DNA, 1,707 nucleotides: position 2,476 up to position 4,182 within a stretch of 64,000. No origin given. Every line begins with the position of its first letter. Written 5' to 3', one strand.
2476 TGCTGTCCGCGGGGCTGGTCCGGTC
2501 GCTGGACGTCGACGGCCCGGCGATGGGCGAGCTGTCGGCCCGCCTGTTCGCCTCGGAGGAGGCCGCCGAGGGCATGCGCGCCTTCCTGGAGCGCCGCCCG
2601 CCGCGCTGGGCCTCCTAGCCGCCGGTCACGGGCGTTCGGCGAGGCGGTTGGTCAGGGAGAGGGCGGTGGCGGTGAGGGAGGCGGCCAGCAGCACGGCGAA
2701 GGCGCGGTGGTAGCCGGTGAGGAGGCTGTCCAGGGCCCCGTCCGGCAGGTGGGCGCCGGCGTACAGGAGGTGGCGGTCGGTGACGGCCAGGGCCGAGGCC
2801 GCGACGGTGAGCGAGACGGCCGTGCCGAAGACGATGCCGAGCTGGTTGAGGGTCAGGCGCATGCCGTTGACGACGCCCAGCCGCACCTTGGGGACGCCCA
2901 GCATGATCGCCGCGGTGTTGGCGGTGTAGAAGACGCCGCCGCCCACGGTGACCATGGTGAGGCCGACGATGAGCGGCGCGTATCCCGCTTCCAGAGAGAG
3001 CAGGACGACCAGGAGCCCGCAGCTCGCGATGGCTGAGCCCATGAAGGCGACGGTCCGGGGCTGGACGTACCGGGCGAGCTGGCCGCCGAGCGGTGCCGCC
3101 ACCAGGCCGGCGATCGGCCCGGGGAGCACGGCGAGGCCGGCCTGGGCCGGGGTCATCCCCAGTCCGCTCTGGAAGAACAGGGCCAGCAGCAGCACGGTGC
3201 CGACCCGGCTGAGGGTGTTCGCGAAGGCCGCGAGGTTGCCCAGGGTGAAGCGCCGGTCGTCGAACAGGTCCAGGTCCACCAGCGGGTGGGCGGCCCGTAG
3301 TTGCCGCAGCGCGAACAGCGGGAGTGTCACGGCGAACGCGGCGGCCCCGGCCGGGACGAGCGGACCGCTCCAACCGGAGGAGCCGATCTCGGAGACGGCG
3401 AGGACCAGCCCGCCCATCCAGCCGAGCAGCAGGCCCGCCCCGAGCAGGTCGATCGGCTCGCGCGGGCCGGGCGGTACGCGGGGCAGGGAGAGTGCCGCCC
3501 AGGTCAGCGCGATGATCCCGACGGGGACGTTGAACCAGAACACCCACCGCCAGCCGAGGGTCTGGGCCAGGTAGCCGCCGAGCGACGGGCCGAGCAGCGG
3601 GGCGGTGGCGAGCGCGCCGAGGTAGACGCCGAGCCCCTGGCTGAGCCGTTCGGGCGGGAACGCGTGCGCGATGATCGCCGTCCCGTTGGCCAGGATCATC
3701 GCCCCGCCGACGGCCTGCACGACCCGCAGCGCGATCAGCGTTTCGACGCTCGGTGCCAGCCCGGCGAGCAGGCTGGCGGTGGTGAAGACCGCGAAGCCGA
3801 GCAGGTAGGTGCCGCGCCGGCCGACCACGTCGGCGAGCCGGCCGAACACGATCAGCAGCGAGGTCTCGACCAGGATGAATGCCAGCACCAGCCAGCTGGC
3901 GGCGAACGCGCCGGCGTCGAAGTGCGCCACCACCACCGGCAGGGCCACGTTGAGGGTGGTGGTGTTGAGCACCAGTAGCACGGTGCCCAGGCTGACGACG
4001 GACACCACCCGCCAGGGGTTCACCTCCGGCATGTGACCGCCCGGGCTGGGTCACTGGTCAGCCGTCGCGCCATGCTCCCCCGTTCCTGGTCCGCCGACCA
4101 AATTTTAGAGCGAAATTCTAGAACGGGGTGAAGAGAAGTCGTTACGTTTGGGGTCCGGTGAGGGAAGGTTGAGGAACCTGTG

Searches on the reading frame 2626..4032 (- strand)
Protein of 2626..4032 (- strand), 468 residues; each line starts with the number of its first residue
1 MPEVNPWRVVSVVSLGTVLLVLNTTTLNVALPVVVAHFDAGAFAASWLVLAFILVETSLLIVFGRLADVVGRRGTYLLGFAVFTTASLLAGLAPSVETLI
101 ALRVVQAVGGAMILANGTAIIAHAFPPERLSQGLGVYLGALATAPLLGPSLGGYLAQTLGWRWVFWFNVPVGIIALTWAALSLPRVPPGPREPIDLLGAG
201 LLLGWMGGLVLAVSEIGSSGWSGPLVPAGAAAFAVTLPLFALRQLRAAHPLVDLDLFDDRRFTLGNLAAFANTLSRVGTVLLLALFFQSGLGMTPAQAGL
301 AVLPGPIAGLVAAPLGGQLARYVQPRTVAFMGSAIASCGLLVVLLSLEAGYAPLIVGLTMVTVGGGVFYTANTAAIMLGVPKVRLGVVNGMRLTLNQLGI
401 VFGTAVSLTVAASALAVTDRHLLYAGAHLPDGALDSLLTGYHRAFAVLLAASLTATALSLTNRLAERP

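Call 6: search_protein_families(library=pfam, proteins=[window:2626-4032:-], max_evalue=0.001)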
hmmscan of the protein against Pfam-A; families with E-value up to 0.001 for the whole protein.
window:2626-4032:- (468 aa): 1 family
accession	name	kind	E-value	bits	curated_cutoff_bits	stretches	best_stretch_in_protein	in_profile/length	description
PF07690.21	MFS_1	-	1.7e-46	159.2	33.4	1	14-404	2-347/347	Major Facilitator Superfamily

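Call 55: search_protein_families(library=ncbifam, proteins=[window:2626-4032:-], max_evalue=0.00001)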
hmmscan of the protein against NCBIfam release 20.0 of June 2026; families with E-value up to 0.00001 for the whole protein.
window:2626-4032:- (468 aa): 49 families (the best 25 are shown)
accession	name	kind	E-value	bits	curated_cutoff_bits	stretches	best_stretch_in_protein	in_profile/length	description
TIGR00711.1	efflux_EmrB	subfamily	3e-71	240.6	230.2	1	10-411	4-408/485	DHA2 family efflux MFS transporter permease subunit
NF033896.2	MFS_LfrA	equivalog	3.3e-39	134.9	825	1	6-410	18-423/504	efflux MFS transporter LfrA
NF000089.1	qac_MFS_AB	exception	1.5e-36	126.2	900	1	7-409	18-423/514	QacA/B family quaternary ammonium compound efflux MFS transporter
NF000391.1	EmrB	exception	8.3e-36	123.7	925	1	12-331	15-336/501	multidrug efflux MFS transporter permease subunit EmrB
NF000031.1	MFS_efflux_LmrA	exception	4.2e-35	121.4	850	1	9-465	32-477/484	lincomycin efflux MFS transporter Lmr(A)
NF011571.1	PRK14995.1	subfamily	6.4e-34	117.5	701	1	7-413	5-418/493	SmvA family efflux MFS transporter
NF000060.1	MFS_efflux_LmrB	exception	1.6e-33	116.2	800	1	15-413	24-425/479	lincomycin efflux MFS transporter Lmr(B)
NF000025.1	MFS_efflux_tcmA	exception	1.9e-33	116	999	1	5-415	23-435/538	tetracenomycin C efflux MFS transporter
NF007799.0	PRK10504.1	subfamily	6.6e-33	114.3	426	1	7-304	10-305/471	multidrug transporter subunit MdtD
NF012169.0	qepA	equivalog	5.9e-29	101.1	1075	1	7-454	20-461/511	fluoroquinolone efflux MFS transporter QepA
NF000095.1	tet_MFS_OtrB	exception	1.5e-27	96.4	999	1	11-412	29-438/563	oxytetracycline resistance efflux MFS transporter OtrB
NF000009.1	tet_MFS_Tcr3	exception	2.8e-27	95.5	1000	1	11-412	34-443/512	tetracycline efflux MFS transporter Tcr3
NF000218.1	FexA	exception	8.6e-25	87.3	900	1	10-383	23-403/475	chloramphenicol/florfenicol efflux MFS transporter FexA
TIGR00880.1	2_A_01_02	superfamily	2.5e-24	86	131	1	48-184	3-139/141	multidrug resistance protein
NF040856.1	FexB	exception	2.6e-23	82.6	950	1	10-411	16-418/469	chloramphenicol/florfenicol efflux MFS transporter FexB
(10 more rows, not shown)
